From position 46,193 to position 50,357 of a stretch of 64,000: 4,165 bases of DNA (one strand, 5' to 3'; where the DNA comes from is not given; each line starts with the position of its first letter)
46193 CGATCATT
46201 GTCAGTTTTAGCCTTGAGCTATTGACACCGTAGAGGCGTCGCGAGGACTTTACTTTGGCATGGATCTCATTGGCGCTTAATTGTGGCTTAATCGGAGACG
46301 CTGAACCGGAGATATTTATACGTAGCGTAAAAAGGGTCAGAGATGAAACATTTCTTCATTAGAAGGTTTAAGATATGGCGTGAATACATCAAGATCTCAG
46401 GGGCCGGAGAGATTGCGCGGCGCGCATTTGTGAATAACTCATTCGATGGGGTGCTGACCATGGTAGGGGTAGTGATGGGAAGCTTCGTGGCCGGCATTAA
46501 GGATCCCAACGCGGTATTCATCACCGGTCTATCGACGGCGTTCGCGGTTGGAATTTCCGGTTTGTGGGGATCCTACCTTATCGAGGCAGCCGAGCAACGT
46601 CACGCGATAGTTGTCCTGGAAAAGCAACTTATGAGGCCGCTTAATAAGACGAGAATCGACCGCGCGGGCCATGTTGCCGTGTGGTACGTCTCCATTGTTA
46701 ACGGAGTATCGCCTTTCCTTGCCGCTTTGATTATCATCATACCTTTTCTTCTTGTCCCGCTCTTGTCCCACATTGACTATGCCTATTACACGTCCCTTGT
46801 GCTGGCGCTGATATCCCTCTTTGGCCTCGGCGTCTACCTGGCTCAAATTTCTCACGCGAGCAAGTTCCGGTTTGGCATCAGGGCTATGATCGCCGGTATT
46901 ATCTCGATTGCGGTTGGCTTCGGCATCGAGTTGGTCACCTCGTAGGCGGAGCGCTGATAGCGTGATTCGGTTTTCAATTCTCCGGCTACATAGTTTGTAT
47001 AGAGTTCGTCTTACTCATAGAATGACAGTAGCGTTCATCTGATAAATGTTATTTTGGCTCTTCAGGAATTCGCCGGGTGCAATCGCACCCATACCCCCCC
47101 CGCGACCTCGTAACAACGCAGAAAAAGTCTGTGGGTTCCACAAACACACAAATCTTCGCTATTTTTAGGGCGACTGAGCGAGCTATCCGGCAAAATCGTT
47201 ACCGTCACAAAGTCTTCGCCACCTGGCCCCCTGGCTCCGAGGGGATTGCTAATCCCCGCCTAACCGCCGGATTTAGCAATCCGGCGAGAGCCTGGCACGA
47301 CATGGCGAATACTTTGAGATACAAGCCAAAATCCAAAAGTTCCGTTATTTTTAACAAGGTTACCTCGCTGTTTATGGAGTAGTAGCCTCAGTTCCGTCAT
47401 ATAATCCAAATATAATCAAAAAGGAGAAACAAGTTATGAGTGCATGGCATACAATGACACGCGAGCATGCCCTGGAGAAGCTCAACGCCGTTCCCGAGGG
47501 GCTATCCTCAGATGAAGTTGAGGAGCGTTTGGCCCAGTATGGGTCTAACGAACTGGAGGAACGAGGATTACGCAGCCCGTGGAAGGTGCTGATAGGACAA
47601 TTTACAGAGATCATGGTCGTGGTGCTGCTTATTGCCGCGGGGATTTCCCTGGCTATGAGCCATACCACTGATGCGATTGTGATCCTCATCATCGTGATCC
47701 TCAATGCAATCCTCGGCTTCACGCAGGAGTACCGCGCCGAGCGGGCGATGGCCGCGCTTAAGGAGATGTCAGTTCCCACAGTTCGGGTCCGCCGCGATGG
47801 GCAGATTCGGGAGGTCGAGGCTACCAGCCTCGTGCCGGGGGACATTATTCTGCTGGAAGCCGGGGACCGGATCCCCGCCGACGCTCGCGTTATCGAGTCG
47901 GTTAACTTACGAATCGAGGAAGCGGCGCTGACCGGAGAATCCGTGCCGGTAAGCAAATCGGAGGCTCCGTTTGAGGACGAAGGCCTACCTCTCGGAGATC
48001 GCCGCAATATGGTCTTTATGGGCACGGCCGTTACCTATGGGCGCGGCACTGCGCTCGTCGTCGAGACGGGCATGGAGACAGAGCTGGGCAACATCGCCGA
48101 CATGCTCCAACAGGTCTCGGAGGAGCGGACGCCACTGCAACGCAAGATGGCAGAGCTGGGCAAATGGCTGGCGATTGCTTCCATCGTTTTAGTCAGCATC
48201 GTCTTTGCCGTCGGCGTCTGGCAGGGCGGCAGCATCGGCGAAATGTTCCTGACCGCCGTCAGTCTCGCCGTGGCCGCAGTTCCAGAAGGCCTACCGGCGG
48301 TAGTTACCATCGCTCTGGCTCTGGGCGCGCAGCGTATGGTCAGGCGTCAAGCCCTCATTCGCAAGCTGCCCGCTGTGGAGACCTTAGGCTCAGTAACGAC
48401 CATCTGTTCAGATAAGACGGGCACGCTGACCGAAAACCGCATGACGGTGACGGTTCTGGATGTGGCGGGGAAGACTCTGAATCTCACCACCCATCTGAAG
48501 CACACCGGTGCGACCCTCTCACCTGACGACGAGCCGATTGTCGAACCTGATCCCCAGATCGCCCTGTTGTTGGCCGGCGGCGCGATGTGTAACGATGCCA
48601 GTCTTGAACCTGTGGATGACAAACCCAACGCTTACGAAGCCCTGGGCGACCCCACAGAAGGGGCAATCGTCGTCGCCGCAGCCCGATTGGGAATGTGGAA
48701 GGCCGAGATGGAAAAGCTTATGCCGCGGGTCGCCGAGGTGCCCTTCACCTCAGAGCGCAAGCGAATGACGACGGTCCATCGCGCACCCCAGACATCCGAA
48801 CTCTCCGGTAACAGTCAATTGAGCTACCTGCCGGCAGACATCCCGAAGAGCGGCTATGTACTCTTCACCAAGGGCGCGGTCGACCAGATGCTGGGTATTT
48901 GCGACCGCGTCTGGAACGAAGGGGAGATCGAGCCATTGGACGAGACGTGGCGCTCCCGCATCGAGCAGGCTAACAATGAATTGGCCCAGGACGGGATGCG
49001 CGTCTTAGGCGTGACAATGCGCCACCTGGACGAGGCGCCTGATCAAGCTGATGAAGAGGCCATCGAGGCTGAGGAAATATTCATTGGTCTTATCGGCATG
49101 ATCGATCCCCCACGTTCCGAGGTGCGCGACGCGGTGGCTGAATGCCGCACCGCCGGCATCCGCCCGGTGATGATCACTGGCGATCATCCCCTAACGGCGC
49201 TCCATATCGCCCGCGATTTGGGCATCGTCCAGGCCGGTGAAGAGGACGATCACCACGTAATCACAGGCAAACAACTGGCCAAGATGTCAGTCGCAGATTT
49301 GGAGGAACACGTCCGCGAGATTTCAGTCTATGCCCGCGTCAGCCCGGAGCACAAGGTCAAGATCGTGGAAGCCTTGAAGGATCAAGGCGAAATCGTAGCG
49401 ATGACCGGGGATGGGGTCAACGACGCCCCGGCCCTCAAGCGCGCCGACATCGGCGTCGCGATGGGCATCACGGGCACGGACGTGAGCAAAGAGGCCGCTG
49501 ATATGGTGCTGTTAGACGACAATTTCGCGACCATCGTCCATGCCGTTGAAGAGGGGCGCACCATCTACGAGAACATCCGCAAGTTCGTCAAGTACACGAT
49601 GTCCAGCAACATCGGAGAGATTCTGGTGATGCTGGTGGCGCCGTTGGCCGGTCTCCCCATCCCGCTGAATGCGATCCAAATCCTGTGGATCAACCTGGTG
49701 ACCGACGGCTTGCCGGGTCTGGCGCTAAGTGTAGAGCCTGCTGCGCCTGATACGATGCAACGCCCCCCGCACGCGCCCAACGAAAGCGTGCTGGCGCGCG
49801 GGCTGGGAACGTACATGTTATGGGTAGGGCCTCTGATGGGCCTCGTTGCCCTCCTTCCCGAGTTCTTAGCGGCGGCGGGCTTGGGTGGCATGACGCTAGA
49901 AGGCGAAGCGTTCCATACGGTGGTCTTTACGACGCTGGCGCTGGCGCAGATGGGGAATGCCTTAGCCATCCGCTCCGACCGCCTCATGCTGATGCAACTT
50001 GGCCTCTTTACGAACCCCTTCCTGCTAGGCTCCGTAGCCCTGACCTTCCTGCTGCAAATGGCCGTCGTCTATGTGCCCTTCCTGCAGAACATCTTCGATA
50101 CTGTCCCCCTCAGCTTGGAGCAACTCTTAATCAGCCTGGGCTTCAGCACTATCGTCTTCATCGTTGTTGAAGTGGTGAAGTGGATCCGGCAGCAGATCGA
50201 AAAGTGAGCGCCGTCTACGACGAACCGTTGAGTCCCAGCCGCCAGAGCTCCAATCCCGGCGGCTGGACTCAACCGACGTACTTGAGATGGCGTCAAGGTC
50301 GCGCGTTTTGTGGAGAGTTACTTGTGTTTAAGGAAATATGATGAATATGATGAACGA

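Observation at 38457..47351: Three ISL3-type MITEs in 9 kb: diverged bodies but perfect 8-bp target duplications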

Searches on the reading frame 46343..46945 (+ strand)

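Call 28: search_protein_families(library=pfam, proteins=[window:46343-46945:+])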
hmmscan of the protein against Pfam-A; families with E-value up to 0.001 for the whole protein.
window:46343-46945:+ (200 aa): 1 family
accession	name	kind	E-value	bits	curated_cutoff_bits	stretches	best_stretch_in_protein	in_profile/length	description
PF01988.24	VIT1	-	4.2e-13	50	28.1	2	109-195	129-212/214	VIT family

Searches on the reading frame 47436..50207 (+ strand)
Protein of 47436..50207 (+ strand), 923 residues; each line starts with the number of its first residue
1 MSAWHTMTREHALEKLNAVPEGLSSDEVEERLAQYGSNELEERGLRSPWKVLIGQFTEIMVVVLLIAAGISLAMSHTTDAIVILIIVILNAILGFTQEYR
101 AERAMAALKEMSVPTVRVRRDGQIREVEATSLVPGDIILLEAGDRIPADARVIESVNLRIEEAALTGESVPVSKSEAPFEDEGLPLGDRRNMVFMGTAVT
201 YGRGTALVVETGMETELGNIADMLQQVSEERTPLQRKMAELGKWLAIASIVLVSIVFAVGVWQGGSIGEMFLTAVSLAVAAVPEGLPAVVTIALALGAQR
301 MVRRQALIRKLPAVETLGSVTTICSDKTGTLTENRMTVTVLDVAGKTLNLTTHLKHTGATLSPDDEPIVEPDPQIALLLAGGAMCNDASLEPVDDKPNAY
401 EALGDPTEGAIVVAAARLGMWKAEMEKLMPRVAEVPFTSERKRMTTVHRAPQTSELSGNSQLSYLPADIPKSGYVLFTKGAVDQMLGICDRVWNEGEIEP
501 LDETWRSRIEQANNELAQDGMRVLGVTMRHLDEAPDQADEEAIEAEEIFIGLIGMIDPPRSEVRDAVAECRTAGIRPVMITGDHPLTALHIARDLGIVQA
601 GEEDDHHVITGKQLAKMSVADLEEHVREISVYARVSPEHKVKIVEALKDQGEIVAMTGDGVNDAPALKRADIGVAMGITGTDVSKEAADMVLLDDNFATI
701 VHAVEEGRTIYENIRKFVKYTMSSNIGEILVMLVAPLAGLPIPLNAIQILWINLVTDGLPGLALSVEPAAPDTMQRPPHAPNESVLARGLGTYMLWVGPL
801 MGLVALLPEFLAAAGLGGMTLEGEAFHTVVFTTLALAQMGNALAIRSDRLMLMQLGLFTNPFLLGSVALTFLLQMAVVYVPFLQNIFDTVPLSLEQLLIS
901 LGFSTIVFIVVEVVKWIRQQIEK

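Call 28: search_protein_families(library=pfam, proteins=[window:47436-50207:+])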
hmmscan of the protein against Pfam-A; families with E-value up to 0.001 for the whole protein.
window:47436-50207:+ (923 aa): 7 families
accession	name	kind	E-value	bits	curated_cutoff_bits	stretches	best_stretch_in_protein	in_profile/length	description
PF00122.25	E1-E2_ATPase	-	8.6e-58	195.3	28.1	1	111-304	2-181/181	E1-E2 ATPase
PF00689.26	Cation_ATPase_C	-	2e-53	181.2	27.3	1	741-917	1-175/175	Cation transporting ATPase, C-terminus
PF13246.12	Cation_ATPase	-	3.3e-22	78.7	21.7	1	383-491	1-90/91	Cation transport ATPase (P-type)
PF00690.31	Cation_ATPase_N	-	1.3e-19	70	20.4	1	4-71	1-69/69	Cation transporter/ATPase, N-terminus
PF00702.32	Hydrolase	-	1.5e-18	68.3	26.4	1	520-671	65-191/191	haloacid dehalogenase-like hydrolase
PF08282.18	Hydrolase_3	-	2.8e-05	24.4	20.9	1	648-703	200-254/255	haloacid dehalogenase-like hydrolase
PF12710.13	HAD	-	0.00023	22.1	27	1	546-668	79-189/189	haloacid dehalogenase-like hydrolase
